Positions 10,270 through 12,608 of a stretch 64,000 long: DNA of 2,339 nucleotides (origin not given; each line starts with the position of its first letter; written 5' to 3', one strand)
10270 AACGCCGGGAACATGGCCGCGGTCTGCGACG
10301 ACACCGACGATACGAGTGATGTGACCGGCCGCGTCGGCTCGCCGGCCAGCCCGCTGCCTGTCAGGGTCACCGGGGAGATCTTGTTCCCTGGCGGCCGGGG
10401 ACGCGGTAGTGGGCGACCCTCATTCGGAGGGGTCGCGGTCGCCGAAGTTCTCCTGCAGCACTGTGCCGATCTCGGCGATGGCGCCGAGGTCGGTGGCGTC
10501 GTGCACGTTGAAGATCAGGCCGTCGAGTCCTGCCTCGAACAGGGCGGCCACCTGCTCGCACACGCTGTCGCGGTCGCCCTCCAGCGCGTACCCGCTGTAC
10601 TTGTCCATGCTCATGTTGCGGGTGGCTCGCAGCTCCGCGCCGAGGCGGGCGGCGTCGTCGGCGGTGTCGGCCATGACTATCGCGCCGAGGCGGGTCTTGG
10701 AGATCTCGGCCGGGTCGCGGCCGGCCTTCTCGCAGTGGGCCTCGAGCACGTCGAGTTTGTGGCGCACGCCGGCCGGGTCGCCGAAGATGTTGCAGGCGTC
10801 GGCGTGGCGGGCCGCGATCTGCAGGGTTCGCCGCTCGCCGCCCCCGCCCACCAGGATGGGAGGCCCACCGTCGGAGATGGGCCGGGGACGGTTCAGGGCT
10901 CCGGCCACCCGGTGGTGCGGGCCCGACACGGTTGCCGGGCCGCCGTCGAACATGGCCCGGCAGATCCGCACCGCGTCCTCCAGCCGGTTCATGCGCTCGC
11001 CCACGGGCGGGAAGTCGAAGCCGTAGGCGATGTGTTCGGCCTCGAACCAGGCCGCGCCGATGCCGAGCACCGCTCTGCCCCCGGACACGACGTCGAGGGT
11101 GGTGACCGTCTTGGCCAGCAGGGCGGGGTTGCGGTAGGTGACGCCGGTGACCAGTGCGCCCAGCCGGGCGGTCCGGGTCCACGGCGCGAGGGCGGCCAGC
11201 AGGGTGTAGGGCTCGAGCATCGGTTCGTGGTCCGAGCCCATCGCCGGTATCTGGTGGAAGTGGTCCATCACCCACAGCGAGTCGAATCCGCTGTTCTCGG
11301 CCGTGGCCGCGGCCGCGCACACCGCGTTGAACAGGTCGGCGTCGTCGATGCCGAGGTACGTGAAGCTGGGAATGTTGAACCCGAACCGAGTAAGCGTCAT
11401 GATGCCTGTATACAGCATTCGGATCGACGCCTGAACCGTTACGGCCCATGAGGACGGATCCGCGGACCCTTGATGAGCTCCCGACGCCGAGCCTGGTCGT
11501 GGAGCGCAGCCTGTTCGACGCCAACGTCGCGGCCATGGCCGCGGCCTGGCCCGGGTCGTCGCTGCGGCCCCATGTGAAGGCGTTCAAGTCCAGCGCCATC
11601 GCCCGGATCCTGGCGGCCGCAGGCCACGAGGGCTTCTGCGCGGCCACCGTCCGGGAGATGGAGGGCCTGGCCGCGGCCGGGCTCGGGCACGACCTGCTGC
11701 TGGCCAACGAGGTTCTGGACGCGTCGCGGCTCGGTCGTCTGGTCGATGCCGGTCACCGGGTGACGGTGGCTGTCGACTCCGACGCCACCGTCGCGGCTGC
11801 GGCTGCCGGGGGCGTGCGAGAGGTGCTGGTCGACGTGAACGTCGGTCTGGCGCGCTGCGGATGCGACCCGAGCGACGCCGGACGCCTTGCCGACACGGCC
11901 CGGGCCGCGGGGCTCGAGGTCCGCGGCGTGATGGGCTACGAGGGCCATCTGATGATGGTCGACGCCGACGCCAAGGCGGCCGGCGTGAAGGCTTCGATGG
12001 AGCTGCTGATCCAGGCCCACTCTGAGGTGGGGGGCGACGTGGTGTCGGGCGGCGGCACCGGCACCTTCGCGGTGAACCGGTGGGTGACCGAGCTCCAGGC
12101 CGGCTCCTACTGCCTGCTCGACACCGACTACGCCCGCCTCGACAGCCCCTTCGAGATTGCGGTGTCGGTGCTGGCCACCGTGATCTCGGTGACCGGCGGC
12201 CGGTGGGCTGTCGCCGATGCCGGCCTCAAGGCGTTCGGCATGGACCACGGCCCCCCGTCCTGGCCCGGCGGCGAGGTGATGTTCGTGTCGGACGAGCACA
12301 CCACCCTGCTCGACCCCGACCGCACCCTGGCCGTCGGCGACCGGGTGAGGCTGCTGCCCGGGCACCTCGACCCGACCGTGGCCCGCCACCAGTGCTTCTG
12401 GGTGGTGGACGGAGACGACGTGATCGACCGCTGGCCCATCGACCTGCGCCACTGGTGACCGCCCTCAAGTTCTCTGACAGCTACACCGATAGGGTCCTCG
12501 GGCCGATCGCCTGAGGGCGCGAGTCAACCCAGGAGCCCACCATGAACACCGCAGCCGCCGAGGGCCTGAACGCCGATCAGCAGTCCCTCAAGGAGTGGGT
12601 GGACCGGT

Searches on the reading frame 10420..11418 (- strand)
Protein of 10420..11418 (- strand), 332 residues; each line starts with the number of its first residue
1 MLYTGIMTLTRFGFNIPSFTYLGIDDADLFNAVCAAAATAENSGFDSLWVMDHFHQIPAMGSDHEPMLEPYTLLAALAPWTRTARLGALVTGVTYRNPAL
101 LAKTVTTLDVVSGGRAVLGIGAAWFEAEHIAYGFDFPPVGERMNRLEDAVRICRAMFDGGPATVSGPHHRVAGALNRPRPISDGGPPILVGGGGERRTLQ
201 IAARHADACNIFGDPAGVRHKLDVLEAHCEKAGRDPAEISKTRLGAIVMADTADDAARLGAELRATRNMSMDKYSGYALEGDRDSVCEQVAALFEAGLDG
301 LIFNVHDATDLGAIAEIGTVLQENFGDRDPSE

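Call 67: search_protein_families(library=pfam, proteins=[window:10420-11418:-], max_evalue=0.00001)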
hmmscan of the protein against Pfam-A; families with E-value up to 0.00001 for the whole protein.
window:10420-11418:- (332 aa): 1 family
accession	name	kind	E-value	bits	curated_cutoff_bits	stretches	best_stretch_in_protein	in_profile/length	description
PF00296.26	Bac_luciferase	-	1.1e-48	166.6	27.9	1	29-260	21-241/314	Luciferase-like monooxygenase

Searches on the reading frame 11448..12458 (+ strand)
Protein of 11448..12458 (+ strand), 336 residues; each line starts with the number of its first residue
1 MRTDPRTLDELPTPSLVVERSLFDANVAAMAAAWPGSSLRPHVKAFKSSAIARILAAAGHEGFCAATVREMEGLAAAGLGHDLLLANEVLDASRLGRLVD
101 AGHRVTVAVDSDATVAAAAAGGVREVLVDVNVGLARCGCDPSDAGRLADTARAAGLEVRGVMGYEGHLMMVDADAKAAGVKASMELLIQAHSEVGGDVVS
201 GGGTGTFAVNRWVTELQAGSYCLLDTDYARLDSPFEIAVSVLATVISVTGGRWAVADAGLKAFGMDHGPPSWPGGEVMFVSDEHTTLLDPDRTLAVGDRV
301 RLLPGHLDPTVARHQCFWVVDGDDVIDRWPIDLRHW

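Call 67: search_protein_families(library=pfam, proteins=[window:11448-12458:+], max_evalue=0.00001)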
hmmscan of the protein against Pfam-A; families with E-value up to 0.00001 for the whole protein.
window:11448-12458:+ (336 aa): 2 families
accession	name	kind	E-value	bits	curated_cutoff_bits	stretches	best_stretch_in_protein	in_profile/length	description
PF01168.26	Ala_racemase_N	-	9.3e-20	71.7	24.1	1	23-220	6-213/220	Alanine racemase, N-terminal domain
PF14031.13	D-ser_dehydrat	-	2.1e-15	57.5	22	1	238-320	1-97/97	Putative serine dehydratase domain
